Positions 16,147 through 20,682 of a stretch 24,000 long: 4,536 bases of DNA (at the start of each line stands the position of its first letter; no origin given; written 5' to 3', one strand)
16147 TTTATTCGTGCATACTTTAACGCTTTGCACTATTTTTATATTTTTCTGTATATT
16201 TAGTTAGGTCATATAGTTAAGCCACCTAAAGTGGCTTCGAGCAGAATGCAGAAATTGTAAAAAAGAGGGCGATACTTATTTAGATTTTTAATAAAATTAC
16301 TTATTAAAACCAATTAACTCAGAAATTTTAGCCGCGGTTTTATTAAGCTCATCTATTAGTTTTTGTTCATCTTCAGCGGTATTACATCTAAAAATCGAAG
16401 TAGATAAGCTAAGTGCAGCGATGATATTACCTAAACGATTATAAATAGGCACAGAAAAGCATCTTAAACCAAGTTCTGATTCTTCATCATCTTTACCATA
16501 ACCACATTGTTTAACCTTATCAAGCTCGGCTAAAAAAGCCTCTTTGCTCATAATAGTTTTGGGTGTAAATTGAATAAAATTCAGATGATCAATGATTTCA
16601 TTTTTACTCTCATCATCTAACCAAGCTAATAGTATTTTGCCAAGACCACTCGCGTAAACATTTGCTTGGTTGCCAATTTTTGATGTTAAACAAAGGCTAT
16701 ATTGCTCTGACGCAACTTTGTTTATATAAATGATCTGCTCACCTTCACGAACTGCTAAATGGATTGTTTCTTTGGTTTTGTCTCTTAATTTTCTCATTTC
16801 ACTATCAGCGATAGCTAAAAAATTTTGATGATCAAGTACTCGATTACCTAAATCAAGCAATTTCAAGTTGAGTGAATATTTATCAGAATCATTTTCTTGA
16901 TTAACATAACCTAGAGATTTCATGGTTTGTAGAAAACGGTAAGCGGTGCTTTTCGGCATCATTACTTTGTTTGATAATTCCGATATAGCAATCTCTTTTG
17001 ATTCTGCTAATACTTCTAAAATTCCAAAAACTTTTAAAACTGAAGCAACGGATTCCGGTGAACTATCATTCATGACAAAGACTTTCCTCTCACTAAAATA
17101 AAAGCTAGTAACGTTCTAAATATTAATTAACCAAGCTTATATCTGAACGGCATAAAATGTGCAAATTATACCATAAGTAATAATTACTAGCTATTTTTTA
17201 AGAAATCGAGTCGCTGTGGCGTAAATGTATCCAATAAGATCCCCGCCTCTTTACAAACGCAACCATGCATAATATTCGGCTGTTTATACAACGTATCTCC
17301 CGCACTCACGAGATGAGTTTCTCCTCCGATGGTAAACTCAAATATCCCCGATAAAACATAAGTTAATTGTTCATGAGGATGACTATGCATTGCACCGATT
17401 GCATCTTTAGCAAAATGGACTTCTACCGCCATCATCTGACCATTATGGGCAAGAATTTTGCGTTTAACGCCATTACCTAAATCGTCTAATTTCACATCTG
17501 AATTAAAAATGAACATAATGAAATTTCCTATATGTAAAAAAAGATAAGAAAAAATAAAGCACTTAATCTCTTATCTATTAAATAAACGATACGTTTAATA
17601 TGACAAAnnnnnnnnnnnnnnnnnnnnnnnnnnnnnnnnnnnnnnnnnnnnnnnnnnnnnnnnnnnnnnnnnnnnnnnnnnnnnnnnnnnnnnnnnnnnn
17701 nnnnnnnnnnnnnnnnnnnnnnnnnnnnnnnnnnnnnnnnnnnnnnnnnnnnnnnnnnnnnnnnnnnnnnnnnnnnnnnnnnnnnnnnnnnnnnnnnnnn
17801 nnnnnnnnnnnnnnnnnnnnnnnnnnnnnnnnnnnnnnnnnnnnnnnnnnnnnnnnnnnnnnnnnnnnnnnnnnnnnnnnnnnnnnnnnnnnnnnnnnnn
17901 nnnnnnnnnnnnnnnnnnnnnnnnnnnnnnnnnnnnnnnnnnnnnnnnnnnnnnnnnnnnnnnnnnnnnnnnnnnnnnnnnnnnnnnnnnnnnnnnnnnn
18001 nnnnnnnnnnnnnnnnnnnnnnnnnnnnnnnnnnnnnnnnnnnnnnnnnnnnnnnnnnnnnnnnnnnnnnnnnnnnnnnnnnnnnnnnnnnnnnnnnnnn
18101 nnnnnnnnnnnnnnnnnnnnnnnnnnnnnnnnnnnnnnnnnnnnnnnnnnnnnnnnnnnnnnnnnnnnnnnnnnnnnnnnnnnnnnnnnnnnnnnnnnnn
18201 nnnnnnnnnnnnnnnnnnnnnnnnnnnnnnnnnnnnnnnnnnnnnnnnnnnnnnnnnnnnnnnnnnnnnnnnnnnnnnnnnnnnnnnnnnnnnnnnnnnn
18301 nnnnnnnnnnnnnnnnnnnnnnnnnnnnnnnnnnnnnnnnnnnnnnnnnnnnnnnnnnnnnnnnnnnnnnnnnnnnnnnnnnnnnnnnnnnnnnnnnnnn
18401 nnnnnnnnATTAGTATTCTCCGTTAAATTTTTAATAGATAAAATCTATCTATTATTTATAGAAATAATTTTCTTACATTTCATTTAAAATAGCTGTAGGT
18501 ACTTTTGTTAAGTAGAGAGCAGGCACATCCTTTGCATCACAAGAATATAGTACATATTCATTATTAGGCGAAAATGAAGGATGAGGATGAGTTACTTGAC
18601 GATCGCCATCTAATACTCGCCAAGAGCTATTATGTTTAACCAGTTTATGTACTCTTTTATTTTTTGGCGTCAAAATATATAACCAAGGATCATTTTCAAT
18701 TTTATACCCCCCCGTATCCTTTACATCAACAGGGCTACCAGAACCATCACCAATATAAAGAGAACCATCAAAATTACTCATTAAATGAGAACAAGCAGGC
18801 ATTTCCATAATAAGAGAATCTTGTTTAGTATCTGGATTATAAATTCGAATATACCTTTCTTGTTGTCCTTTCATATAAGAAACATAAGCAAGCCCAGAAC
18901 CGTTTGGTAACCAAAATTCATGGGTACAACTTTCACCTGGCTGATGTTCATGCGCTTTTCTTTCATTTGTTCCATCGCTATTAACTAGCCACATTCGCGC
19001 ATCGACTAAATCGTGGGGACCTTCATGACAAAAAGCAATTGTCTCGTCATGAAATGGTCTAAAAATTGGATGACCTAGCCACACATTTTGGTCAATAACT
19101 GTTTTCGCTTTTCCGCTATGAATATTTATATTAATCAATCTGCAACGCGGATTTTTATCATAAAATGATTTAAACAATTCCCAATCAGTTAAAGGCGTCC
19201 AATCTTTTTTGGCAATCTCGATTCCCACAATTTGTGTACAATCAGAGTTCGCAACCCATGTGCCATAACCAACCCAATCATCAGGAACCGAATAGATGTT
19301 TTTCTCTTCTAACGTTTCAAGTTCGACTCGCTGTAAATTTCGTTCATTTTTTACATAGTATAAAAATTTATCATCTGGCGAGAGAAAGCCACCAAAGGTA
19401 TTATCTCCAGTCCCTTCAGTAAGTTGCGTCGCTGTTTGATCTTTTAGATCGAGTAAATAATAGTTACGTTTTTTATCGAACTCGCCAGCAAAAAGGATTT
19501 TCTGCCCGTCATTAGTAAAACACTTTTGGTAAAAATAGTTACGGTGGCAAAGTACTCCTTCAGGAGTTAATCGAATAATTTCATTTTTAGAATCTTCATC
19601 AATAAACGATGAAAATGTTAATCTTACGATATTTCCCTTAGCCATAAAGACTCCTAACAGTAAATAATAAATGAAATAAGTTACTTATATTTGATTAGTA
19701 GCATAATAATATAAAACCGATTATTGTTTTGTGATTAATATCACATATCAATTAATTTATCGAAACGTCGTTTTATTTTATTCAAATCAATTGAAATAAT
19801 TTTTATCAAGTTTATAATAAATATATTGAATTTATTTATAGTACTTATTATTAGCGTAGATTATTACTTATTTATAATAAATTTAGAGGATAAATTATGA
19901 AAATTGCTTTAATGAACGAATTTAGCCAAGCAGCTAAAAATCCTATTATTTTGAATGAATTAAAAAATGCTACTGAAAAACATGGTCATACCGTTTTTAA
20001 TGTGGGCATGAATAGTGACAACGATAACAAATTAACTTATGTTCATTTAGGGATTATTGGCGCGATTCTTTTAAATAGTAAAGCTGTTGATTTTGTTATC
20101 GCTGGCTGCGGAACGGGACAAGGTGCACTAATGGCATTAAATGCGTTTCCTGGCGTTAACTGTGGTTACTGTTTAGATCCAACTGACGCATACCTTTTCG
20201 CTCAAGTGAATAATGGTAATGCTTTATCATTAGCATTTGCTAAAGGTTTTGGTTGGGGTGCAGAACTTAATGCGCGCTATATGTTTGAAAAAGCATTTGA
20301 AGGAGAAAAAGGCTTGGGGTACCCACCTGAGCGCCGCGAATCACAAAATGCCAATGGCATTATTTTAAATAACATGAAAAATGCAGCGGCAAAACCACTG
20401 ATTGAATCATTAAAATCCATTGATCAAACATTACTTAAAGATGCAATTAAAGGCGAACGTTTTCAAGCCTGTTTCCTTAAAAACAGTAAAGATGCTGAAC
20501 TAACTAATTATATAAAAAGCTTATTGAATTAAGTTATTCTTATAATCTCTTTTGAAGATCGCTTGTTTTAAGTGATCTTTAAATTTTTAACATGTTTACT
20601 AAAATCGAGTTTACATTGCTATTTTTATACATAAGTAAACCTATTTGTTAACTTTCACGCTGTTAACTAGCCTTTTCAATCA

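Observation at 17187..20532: Pectin downstream pathway appears to use a streptococcal-type DhuI/DhuD pair instead of KduI/KduD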

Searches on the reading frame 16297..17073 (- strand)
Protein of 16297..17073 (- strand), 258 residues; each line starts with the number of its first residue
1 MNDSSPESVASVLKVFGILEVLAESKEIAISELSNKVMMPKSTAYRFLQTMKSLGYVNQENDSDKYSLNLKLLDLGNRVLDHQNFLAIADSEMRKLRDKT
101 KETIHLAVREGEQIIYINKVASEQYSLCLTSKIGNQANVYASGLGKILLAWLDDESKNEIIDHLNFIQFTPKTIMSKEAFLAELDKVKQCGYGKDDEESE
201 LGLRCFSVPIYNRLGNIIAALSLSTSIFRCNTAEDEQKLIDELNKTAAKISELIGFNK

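Call 4: search_protein_families(library=pfam, proteins=[window:16297-17073:-])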
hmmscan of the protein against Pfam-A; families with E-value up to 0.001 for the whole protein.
window:16297-17073:- (258 aa): 4 families
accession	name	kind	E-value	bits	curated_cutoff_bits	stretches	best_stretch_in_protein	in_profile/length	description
PF01614.24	IclR_C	-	1.4e-49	168.4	24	1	78-251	2-173/174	Bacterial transcriptional regulator IclR C-terminal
PF09339.16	HTH_IclR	-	9e-13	48.2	22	1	11-60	1-51/52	IclR helix-turn-helix domain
PF01978.25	TrmB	-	7e-05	23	25.6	1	20-63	15-58/68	Sugar-specific transcriptional regulator TrmB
PF01022.26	HTH_5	-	0.00024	21.4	22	1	18-58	7-46/47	Bacterial regulatory protein, arsR family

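Call 5: search_protein_families(library=ncbifam, proteins=[window:16297-17073:-])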
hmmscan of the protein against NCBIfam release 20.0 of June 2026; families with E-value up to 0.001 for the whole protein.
window:16297-17073:- (258 aa): 8 families
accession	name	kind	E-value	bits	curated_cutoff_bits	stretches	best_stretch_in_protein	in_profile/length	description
NF011671.1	PRK15090.1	equivalog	6.2e-87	291.1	275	1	3-256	4-255/256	DNA-binding transcriptional regulator KdgR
TIGR02431.1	pcaR_pcaU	subfamily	6.9e-53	179.5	284.75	1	6-253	2-247/248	beta-ketoadipate pathway transcriptional regulators, PcaR/PcaU/PobR family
NF045644.1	TransRegBhcR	equivalog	3e-52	177.5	350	1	5-255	18-266/267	HTH-type transcriptional regulator BhcR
NF008601.2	PRK11569.1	equivalog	3.6e-37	128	380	1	8-231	25-250/276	glyoxylate bypass operon transcriptional repressor IclR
NF007548.0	PRK10163.1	equivalog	2.3e-30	105.6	406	1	18-255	30-266/271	HTH-type transcriptional repressor AllR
NF007341.0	PRK09834.1-3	equivalog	1.6e-13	50.4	269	1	18-252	16-256/274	DNA-binding transcriptional regulator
NF007342.0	PRK09834.1-4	equivalog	1.3e-12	47.3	251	1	5-223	7-225/263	DNA-binding transcriptional regulator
NF007339.0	PRK09834.1-1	equivalog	5.2e-10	39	299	1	7-193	18-205/271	DNA-binding transcriptional regulator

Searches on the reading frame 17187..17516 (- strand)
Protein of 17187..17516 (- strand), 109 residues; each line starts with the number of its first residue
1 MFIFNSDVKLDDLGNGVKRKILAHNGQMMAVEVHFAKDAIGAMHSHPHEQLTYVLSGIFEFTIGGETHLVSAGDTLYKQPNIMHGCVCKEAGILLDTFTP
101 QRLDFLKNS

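Call 4: search_protein_families(library=pfam, proteins=[window:17187-17516:-])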
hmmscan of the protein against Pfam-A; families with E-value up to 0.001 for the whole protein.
window:17187-17516:- (109 aa): 3 families
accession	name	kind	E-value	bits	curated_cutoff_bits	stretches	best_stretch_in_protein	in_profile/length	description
PF07883.17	Cupin_2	-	3.2e-13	49.6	27.2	1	32-90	2-60/70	Cupin domain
PF02311.25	AraC_binding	-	3.2e-07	30.6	21.1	1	27-86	3-61/135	AraC-like ligand binding domain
PF12973.13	Cupin_7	-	3.9e-06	27.1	27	1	6-95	9-97/105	ChrR Cupin-like domain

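Call 5: search_protein_families(library=ncbifam, proteins=[window:17187-17516:-])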
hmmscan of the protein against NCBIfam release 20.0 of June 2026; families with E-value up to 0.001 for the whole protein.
window:17187-17516:- (109 aa): 1 family
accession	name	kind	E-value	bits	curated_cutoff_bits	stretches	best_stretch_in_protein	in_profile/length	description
NF049940.1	MandnitrLy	equivalog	6.3e-06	26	140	1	25-84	32-92/130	(R)-mandelonitrile lyase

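Call 72: search_solved_structures(query=window:17187-17516:-, max_evalue=0.00001, show_alignments=1)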
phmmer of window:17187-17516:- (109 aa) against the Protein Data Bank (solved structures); distinct sequences matched with E-value up to 0.00001: 8.
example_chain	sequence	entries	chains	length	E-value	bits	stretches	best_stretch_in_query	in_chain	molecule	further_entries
7zyb_A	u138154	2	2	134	2.5e-35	124.4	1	2-107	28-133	Cupin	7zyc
2pfw_A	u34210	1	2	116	9.9e-27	96.8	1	2-107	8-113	Cupin 2, conserved barrel domain protein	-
5fpz_A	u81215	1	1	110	3.1e-24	88.7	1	1-106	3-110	PECTIN DEGRADATION PROTEIN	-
5fpx_A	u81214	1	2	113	3.5e-24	88.6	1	1-106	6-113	PECTIN DEGRADATION PROTEIN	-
5fq0_B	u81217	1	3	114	5.2e-19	71.9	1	2-107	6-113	KDGF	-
5fq0_A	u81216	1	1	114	7e-19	71.5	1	2-107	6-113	KDGF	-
4e2g_A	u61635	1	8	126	3.8e-07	33.8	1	42-107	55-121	Cupin 2 conserved barrel domain protein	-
9bwf_A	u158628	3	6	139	1.5e-06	31.8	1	12-107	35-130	Cellulose oxidative enzyme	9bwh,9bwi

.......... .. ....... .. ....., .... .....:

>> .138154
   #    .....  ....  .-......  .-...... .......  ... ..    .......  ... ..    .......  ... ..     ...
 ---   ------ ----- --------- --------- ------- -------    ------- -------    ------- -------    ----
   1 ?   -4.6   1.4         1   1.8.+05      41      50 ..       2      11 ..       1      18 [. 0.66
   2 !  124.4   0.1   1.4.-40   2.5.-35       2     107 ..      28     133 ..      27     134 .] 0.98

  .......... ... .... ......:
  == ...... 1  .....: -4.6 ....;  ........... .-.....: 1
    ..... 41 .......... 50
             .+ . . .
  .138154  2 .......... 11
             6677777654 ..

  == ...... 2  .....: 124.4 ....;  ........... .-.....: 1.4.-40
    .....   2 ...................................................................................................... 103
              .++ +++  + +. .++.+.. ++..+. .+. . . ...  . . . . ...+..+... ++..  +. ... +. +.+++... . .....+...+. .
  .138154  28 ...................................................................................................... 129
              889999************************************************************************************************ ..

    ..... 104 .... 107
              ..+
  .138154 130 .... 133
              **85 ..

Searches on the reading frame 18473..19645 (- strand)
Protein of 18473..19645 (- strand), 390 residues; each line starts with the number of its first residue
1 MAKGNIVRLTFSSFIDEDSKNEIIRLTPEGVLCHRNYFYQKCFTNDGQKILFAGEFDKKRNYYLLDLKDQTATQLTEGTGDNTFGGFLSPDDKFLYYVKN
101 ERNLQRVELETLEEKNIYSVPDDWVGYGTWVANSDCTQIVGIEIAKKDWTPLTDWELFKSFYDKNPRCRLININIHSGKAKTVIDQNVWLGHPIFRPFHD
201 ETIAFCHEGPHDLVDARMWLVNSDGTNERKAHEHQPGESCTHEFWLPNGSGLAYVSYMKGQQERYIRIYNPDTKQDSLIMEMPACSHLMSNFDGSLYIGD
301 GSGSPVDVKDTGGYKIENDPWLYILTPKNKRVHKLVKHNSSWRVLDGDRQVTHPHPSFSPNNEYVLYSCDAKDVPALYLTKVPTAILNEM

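Call 4: search_protein_families(library=pfam, proteins=[window:18473-19645:-])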
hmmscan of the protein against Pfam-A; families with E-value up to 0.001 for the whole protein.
window:18473-19645:- (390 aa): 2 families
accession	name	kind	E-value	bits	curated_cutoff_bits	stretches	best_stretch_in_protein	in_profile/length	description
PF14583.12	Pectate_lyase22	-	6.8e-187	621.4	30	1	1-385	1-385/386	Oligogalacturonate lyase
PF07676.18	PD40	-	2.7e-06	27.6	20.9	0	73-98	2-26/38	WD40-like Beta Propeller Repeat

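Call 5: search_protein_families(library=ncbifam, proteins=[window:18473-19645:-])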
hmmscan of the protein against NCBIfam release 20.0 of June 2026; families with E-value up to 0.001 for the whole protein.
window:18473-19645:- (390 aa): 3 families
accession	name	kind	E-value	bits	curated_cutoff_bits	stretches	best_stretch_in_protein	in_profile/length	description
TIGR02800.1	propeller_TolB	equivalog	2.8e-14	52.9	343.15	1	42-98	241-296/418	Tol-Pal system beta propeller repeat protein TolB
NF002183.0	PRK01029.1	equivalog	4.3e-05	22.7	405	0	42-97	333-387/429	Tol-Pal system protein TolB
NF053518.1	DipepPtdsDpp5Prph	equivalog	0.00029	19.5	900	0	43-94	305-354/655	dipeptidyl-peptidase Dpp5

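Call 73: search_solved_structures(query=window:18473-19645:-, max_evalue=1e-10)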
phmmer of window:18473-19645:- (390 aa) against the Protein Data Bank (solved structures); distinct sequences matched with E-value up to 1e-10: 2.
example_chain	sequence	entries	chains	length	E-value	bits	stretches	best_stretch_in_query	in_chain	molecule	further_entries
3c5m_A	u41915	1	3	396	6.1e-179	598.1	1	1-385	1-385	Oligogalacturonate lyase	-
3pe7_A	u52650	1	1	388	6.3e-175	584.9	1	1-386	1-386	Oligogalacturonate lyase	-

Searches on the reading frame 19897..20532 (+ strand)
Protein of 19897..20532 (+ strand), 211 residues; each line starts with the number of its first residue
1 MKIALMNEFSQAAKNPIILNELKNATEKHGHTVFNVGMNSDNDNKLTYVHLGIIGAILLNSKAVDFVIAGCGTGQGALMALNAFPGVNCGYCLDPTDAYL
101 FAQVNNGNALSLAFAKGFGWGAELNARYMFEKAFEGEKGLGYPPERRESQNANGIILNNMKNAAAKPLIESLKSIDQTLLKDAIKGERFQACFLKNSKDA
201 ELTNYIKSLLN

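Call 4: search_protein_families(library=pfam, proteins=[window:19897-20532:+])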
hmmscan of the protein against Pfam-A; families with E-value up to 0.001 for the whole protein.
window:19897-20532:+ (211 aa): 2 families
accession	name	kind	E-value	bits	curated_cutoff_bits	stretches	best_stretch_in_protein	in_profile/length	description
PF02502.23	LacAB_rpiB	-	2.1e-19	70.3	24.7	1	17-113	15-105/138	Ribose/Galactose Isomerase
PF12408.13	DUF3666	-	6e-17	61.1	25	1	163-209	1-47/47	Ribose-5-phosphate isomerase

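Call 5: search_protein_families(library=ncbifam, proteins=[window:19897-20532:+])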
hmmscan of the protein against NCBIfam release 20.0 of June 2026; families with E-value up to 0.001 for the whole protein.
window:19897-20532:+ (211 aa): 7 families
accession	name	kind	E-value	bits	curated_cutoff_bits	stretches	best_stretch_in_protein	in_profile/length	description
NF006753.0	PRK09273.1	equivalog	7.3e-100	332.6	137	1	1-210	1-210/211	hypothetical protein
NF004051.0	PRK05571.1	subfamily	7.4e-11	42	135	1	20-113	17-109/149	ribose-5-phosphate isomerase B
TIGR00689.1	rpiB_lacA_lacB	subfamily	7.9e-07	29.1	88.3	1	20-113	14-106/145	RpiB/LacA/LacB family sugar-phosphate isomerase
TIGR01120.1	rpiB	equivalog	1.1e-06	28.7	138.65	1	20-113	15-106/143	ribose 5-phosphate isomerase B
TIGR02133.1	RPI_actino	equivalog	1.5e-05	24.9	168.2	1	20-112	16-107/148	ribose-5-phosphate isomerase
NF006381.0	PRK08622.1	equivalog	0.00015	21.6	234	1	21-112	17-106/171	galactose-6-phosphate isomerase subunit LacB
NF051858.1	EryPhIsonDerIRhiz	equivalog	0.00096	19.3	240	0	1-111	1-107/150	D-erythrulose-4-phosphate isomerase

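Call 6: search_solved_structures(query=window:19897-20532:+, show_alignments=2)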
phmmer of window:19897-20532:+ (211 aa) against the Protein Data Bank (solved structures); distinct sequences matched with E-value up to 0.001: 13.
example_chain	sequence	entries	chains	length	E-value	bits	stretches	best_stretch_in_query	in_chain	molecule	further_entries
3ono_A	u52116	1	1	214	1.4e-84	285.8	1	1-210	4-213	Ribose/Galactose Isomerase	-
4u8e_A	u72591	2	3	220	2.3e-72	245.9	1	1-210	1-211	Putative uncharacterized protein gbs1892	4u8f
2ppw_A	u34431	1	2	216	1.9e-71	242.9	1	1-210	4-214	Conserved domain protein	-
3c5y_A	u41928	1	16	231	5.4e-67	228.4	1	1-209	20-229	Ribose/galactose isomerase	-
3s5p_A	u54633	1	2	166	5.8e-10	42.2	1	23-136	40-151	Ribose 5-phosphate isomerase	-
3he8_A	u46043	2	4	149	1.5e-05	27.8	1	20-113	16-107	Ribose-5-phosphate isomerase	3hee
3ph3_A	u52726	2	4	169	2.1e-05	27.3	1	20-113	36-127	Ribose-5-phosphate isomerase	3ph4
1o1x_A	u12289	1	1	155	2.1e-05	27.3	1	53-113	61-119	ribose-5-phosphate isomerase RpiB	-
2vvr_A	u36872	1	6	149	2.4e-05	27.2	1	43-112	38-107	RIBOSE-5-PHOSPHATE ISOMERASE B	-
1nn4_A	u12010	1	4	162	3.1e-05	26.8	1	43-112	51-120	Ribose 5-phosphate isomerase B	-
6fxw_A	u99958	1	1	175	0.00015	24.5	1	36-113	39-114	Putative ribose 5-phosphate isomerase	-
3qd5_A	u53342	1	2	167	0.00022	24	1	32-94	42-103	putative ribose-5-phosphate isomerase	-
3sdw_A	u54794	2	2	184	0.00027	23.7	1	32-94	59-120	ribose 5-phosphate isomerase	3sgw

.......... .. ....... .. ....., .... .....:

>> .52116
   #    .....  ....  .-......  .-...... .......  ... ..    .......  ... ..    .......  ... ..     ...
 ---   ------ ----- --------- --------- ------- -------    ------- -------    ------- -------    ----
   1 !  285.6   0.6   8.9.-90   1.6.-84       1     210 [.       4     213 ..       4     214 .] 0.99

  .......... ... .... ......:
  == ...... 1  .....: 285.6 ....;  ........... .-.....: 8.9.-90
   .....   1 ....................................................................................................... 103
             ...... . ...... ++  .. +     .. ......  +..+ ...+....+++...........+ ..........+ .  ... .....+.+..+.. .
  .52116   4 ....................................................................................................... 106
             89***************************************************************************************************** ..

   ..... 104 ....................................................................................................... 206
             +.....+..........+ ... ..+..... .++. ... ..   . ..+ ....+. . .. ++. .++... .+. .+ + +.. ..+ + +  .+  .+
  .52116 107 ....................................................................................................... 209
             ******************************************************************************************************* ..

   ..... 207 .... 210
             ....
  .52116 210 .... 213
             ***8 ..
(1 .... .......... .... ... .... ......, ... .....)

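Call 16: find_homologous_proteins(query=window:19897-20532:+)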
Query window:19897-20532:+ (211 aa): 7746 proteins with E <= 0.001 among 8000 candidates; the best 120 are listed.
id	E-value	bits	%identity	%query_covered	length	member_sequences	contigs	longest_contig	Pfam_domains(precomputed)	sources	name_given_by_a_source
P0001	3.5e-122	423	90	100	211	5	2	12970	PF02502.24,PF12408.14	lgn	-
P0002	1.8e-121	421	89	100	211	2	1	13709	PF02502.24,PF12408.14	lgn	-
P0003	4.0e-120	417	87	100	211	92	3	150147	PF02502.24,PF12408.14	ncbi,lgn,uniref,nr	ncbi:RpiB/LacA/LacB family sugar-phosphate isomerase [Gilliamella sp. B2840]|uniref:RpiB/LacA/LacB f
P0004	3.9e-114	397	83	100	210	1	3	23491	PF02502.24,PF12408.14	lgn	-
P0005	1.3e-112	392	82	100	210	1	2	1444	PF02502.24,PF12408.14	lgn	-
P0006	1.4e-112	392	83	100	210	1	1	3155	PF02502.24,PF12408.14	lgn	-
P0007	2.5e-112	391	83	100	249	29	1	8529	PF02502.24,PF12408.14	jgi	-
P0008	5.3e-112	390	82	100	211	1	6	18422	PF02502.24,PF12408.14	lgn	-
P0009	5.8e-112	390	82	100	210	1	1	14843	PF02502.24,PF12408.14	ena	-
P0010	1.4e-111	389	81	100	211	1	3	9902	PF02502.24,PF12408.14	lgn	-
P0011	3.4e-111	387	82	100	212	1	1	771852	PF02502.24,PF12408.14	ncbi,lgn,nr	ncbi:RpiB/LacA/LacB family sugar-phosphate isomerase [Enterobacteriaceae bacterium ESL0689]|nr:RpiB/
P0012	4.1e-111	387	83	100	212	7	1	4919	PF02502.24,PF12408.14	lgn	-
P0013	7.6e-109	380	80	100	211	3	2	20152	PF02502.24,PF12408.14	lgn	-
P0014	3.8e-108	378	82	100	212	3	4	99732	PF02502.24,PF12408.14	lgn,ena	-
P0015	6.0e-105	367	54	98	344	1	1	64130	PF02502.24,PF12408.14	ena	-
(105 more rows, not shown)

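Call 43: find_related_loci(query=A1, collection=genome_contigs, flank=6000)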
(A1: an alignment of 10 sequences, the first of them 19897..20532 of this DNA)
Query A1 (211 aa) in genome_contigs; peptide patterns used: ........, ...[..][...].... (x = any residue, [..] = any of these).
600 stretches matched a pattern (row limit reached: there are more); 600 encode a relative of the query (tblastn E <= 1e-3); the best 80 are kept; 80 distinct loci.
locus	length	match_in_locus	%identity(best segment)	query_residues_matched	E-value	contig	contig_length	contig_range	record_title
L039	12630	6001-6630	92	1-210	3e-130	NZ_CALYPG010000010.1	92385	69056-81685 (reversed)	MAG: uncultured Gilliamella sp. isolate SRR11267056_bin.8_metawrap_v1.3.0_MAG ERZ9515167_25, whole genome shotgun sequen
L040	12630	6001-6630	72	1-210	9e-106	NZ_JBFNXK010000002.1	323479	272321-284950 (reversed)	Celerinatantimonas sp. YJH-8 NODE_2_length_323479_cov_84.266922, whole genome shotgun sequence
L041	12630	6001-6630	70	1-210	3e-105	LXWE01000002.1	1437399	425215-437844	Alteromonadaceae bacterium XY-R5 NODE_2, whole genome shotgun sequence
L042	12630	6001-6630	72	1-210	1e-105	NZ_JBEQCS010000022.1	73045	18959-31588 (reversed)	Celerinatantimonas sp. MCCC 1A17872 NODE_22_length_73045_cov_76.945620, whole genome shotgun sequence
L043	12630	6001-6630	71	1-210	2e-104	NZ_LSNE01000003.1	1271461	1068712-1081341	Paraglaciecola hydrolytica strain S66 Contig11, whole genome shotgun sequence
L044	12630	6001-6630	68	1-210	2e-102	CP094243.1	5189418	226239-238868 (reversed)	Xanthomonas phaseoli pv. phaseoli strain ATCC 49119 chromosome, complete genome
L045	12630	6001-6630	69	1-210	1e-102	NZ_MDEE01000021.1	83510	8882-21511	Xanthomonas dyei strain CFBP7245 Xd-CFBP7245-G1021, whole genome shotgun sequence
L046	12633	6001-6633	70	1-211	2e-102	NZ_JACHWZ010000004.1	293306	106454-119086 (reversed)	Microbulbifer rhizosphaerae strain CECT 8799 Ga0372436_04, whole genome shotgun sequence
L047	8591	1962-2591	69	1-210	3e-102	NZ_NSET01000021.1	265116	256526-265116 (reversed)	Xanthomonas maliensis strain LMG 27592 LMG27592_contig_21, whole genome shotgun sequence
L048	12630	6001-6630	68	1-210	5e-102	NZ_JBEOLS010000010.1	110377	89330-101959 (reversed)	Xanthomonas hortorum strain NBC5721 NODE_10_length_110377_cov_17.3129, whole genome shotgun sequence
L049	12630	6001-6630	69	1-210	4e-102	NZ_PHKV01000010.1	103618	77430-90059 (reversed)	Xanthomonas prunicola strain CFBP 8353 CFBP835310, whole genome shotgun sequence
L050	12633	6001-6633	67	1-211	2e-102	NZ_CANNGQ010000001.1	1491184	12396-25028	Uncultured Microbulbifer sp. isolate 4-994-1-3Z.fasta NODE_1, whole genome shotgun sequence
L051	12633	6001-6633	67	1-211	1e-101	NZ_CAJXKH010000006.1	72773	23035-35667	MAG: uncultured Microbulbifer sp. isolate SRR6201692_bin.30_MetaBAT_v2.12.1_MAG, whole genome shotgun sequence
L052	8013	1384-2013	67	1-210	2e-101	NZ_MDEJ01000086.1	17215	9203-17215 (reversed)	Xanthomonas populi strain CFBP1817 Xpo-CFBP1817-G1086, whole genome shotgun sequence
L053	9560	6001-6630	67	1-210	1e-100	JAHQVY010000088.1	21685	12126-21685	MAG: Cellvibrionaceae bacterium isolate MAG.082 Posi_082-P14793, whole genome shotgun sequence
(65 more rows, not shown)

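Call 90: search_protein_representatives(protein=window:19897-20532:+)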
Query: 211 residues. Proteins with E-value up to 0.001 (for the whole library): 599; up to 1e-10: 310; up to 1e-30: 76. The best 150 are listed.
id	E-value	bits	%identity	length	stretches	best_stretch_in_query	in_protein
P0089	2.3e-94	330.9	89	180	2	1-135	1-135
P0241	7.5e-65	234.5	68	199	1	1-154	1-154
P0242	9.5e-60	217.8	50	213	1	1-209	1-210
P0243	4.3e-59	215.7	55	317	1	15-210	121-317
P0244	3.6e-55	202.9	62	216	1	38-186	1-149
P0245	2.3e-54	200.3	47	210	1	1-204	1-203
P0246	2.4e-54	200.2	56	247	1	22-195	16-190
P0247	2.1e-53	197.2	54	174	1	1-170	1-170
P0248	8.5e-53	195.1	61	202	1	40-171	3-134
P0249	6.0e-52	192.4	59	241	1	51-210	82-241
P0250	1.2e-51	191.3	44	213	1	1-210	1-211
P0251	3.0e-49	183.6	63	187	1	1-132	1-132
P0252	1.0e-47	178.5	43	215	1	1-210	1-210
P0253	1.7e-47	177.9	51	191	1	1-189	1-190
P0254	1.8e-46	174.5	63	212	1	1-139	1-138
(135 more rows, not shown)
